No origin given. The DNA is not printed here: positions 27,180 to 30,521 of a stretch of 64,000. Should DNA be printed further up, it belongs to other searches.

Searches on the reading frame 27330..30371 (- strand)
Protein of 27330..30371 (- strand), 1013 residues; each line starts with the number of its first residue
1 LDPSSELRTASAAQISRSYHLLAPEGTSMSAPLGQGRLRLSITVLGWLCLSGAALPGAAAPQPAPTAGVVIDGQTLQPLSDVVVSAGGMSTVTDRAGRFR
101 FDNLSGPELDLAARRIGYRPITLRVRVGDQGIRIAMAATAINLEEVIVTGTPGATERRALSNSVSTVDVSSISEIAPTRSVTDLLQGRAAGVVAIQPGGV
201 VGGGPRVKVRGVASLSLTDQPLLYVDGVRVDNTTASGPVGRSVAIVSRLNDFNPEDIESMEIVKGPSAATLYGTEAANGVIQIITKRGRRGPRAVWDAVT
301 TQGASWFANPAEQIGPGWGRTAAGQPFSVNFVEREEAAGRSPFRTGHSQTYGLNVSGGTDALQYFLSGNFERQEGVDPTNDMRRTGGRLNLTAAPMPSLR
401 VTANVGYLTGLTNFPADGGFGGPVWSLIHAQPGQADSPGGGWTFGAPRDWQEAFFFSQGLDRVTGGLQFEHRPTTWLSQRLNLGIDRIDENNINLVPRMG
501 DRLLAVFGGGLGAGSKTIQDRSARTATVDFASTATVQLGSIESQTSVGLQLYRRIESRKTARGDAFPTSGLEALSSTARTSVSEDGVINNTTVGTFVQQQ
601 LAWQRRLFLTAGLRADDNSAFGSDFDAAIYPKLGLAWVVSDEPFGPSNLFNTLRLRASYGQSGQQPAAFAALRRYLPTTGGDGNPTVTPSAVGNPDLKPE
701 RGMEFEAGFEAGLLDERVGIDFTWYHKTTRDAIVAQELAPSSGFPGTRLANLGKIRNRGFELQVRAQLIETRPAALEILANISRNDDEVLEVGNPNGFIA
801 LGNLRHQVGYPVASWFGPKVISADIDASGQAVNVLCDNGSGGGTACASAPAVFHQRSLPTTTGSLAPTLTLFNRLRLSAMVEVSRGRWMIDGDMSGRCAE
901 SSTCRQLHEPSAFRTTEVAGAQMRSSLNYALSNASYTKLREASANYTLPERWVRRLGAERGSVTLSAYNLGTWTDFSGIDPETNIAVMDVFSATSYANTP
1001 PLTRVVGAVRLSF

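Call 99: search_protein_families(library=pfam, proteins=[window:27330-30371:-], max_evalue=0.001)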
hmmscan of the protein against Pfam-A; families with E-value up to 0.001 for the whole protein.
window:27330-30371:- (1013 aa): 4 families
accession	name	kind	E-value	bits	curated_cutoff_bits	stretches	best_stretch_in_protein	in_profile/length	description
PF00593.30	TonB_dep_Rec_b-barrel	-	1.4e-37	131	27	1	437-970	27-436/436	TonB dependent receptor-like, beta-barrel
PF07715.20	Plug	-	1.1e-17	65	23.9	1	158-280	3-107/107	TonB-dependent Receptor Plug Domain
PF13715.12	CarbopepD_reg_2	-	7.3e-09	36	32.2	1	67-148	2-88/88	CarboxypepD_reg-like domain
PF13620.12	CarboxypepD_reg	-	6.4e-07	30.1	32.3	1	68-128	4-70/82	Carboxypeptidase regulatory-like domain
